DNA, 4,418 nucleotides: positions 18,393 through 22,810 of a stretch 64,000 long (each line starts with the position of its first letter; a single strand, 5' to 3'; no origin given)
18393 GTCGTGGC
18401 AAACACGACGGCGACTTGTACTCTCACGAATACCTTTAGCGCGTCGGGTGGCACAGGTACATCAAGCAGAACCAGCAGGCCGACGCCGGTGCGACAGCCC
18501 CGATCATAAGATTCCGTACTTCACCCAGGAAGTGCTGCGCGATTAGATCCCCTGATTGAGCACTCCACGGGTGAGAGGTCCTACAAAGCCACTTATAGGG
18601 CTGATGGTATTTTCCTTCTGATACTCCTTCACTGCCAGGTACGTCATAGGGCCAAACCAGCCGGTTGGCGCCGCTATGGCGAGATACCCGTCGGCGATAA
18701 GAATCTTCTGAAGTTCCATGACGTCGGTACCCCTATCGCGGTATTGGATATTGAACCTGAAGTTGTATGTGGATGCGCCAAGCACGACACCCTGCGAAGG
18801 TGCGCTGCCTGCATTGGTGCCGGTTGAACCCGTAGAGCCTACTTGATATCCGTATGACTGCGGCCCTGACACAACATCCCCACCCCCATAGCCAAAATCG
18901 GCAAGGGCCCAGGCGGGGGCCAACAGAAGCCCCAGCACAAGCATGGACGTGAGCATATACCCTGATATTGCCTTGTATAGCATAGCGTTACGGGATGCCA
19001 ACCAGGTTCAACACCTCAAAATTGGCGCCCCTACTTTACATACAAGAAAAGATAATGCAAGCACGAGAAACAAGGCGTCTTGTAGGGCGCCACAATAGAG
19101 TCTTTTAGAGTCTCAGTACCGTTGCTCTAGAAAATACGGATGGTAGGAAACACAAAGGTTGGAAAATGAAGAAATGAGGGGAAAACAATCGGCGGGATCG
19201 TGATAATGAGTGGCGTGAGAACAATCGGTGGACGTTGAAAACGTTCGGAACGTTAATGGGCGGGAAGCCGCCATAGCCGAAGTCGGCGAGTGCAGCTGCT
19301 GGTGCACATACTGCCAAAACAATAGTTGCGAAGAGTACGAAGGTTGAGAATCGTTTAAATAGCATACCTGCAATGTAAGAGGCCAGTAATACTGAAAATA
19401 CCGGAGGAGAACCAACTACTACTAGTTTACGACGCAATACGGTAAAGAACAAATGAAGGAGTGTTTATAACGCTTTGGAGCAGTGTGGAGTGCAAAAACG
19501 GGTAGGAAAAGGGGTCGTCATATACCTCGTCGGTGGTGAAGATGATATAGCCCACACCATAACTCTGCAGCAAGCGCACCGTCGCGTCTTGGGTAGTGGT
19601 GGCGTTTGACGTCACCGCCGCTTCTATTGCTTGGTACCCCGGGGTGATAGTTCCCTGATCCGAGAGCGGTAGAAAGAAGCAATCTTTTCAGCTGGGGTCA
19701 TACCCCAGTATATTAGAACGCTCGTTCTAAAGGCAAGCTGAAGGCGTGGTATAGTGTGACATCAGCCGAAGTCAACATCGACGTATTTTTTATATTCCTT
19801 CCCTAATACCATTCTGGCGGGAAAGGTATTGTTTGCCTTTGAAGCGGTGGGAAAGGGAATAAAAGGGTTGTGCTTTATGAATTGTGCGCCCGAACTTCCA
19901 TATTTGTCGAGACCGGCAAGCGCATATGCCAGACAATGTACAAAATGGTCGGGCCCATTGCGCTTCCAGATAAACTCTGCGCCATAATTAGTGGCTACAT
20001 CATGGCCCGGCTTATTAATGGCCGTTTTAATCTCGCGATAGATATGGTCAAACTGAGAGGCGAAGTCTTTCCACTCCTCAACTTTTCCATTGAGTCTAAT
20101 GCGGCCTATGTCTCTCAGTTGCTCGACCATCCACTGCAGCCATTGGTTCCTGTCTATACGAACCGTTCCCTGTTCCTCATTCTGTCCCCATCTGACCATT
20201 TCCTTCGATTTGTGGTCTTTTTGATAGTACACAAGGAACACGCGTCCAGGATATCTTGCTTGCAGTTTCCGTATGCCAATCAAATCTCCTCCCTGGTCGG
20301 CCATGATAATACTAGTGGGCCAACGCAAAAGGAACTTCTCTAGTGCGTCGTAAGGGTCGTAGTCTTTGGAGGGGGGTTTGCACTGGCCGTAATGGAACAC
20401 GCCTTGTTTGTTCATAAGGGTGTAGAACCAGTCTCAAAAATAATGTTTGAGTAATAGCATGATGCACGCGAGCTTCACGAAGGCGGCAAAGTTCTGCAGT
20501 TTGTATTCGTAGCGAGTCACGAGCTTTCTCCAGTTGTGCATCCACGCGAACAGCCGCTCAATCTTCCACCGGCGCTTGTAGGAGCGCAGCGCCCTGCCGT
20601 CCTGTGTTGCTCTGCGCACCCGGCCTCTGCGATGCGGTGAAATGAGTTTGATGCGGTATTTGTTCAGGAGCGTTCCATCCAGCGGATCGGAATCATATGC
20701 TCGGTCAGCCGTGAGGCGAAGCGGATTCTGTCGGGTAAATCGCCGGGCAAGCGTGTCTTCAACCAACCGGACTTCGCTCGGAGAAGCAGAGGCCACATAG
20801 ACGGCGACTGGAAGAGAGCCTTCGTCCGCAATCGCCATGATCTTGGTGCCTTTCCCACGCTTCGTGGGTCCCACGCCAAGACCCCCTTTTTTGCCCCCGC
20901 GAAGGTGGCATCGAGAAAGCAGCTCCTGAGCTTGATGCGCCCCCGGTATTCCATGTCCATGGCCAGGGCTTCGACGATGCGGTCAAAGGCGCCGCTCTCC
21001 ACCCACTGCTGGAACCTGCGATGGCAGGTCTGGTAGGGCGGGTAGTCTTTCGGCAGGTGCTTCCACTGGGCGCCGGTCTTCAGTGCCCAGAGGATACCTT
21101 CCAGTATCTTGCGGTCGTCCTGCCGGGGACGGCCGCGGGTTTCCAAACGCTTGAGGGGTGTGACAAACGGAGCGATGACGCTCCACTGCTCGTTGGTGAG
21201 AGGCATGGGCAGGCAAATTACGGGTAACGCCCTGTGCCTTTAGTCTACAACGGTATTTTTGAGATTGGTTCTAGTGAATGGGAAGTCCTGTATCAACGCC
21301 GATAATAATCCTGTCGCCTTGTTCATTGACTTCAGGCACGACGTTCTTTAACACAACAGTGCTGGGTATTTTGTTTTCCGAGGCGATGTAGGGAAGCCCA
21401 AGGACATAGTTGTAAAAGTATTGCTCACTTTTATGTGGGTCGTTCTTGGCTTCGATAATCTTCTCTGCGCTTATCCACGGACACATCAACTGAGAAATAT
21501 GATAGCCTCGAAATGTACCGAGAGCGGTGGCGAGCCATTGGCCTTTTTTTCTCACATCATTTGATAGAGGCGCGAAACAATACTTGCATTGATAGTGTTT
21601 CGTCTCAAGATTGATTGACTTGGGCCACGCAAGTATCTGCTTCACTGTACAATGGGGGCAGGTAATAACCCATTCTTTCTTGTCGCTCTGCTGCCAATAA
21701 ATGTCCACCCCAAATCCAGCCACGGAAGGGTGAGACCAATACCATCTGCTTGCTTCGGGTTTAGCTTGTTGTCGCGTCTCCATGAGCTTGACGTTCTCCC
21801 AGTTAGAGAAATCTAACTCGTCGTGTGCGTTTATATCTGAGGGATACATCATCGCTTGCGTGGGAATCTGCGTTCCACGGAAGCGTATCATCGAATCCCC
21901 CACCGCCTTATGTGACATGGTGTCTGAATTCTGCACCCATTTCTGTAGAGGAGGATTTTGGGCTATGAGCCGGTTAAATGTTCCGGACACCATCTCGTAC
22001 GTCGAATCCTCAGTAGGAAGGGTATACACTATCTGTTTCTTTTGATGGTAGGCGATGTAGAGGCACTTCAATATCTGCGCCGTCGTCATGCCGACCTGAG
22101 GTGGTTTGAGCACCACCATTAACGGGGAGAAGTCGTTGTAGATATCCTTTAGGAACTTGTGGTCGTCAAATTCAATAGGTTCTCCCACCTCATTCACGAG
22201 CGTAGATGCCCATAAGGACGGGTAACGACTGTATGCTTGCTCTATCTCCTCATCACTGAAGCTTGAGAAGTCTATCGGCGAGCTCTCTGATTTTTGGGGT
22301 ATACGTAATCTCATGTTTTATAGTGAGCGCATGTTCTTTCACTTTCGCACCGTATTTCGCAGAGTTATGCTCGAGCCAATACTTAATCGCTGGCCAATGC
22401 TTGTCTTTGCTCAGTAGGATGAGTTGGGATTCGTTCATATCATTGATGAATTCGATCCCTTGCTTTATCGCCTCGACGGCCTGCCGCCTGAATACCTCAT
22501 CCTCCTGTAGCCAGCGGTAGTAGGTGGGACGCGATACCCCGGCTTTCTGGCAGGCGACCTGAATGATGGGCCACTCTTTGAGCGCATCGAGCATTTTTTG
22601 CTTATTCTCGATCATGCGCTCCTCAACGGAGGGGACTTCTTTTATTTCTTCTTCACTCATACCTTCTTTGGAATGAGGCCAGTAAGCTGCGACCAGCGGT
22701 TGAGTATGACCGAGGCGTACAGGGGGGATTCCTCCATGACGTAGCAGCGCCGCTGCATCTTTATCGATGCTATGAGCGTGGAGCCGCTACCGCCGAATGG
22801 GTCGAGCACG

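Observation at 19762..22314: Intact IS5-family element precisely interrupting a phage large-terminase gene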

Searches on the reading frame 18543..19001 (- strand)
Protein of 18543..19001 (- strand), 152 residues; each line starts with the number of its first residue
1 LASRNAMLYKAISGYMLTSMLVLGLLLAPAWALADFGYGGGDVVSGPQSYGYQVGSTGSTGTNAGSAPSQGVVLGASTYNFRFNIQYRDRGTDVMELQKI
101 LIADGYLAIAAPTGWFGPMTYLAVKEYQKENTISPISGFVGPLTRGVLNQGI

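Call 12: search_protein_families(library=pfam, proteins=[window:18543-19001:-], max_evalue=0.001)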
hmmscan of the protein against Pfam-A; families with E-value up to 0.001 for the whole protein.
window:18543-19001:- (152 aa): 1 family
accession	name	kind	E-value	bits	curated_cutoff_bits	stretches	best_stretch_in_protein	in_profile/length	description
PF01471.23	PG_binding_1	-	2.1e-11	44.3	23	1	90-148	1-57/57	Putative peptidoglycan binding domain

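Call 56: search_protein_families(library=padloc, proteins=[window:18543-19001:-], max_evalue=0.001)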
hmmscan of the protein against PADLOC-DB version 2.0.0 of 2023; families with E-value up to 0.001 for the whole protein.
window:18543-19001:- (152 aa): 0 families

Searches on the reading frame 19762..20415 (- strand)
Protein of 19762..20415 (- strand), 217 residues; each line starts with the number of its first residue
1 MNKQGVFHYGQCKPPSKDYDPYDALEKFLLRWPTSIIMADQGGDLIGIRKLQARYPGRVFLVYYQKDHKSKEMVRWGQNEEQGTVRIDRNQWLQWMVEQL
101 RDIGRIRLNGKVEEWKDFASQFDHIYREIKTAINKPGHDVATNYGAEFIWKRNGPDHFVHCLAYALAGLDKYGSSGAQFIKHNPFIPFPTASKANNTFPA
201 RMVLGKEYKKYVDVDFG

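Call 18: find_encoding_contigs(protein=window:19762-20415:-, flank=10000, max_places=10)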
Protein window:19762-20415:- (217 aa): no gene with exactly this product is on record in the collection.

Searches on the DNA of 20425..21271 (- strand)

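Call 61: search_dna_similar(query=window:20425-21271:-, collection=plasmids, mode=distant, max_rows=10)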
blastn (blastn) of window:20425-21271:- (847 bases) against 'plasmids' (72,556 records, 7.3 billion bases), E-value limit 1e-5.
Records with a match: 1; places in all: 1; records where one place covers at least 80% of the query: 0.
Best place of each record, by identity: 60-80% 1.
By first word of the organism name: Deinococcus 1.
By predicted mobility (MOB-suite, as given by PLSDB): mobilizable 1.
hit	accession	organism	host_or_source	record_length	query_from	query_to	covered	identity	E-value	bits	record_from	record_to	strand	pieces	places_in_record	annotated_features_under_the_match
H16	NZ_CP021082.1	Deinococcus ficus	Ficus religiosa L.,cell ...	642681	337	481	17%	75.0%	2e-14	89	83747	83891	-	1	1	none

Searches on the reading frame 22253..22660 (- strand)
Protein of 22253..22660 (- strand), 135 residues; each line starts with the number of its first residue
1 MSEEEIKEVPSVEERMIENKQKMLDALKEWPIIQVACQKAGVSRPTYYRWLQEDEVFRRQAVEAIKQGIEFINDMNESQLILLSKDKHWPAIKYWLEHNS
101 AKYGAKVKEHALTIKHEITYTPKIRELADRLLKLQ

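Call 7: search_protein_families(library=phrogs, proteins=[window:22253-22660:-], max_evalue=0.001)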
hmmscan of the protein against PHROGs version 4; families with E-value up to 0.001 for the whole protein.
window:22253-22660:- (135 aa): 5 families
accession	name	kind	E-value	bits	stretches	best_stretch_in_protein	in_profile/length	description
phrog_4044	-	head and packaging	2.8e-09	37.7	1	7-71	16-80/180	terminase small subunit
phrog_4102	-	head and packaging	2.3e-06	28.9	1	20-106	20-113/166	terminase small subunit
phrog_21036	-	unknown function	1.3e-05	26.2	1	30-72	11-52/109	-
phrog_157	-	integration and excision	1.3e-05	25.4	1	15-68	200-255/580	transposase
phrog_1482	-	head and packaging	0.00022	21.8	1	18-75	18-76/147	terminase small subunit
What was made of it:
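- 22253..22660 (-): Small-terminase-like gene (135 aa) directly upstream of terL and overlapping it. call 7 (phrog_4044 E=2.8e-9, phrog_4102 E=2.3e-6)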

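Call 30: search_protein_families(library=ncbifam, proteins=[window:22253-22660:-], max_evalue=0.001)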
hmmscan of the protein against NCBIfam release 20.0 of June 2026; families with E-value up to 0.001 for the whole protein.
window:22253-22660:- (135 aa): 0 families

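Call 56: search_protein_families(library=padloc, proteins=[window:22253-22660:-], max_evalue=0.001)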
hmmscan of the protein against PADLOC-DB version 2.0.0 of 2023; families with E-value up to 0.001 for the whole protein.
window:22253-22660:- (135 aa): 0 families
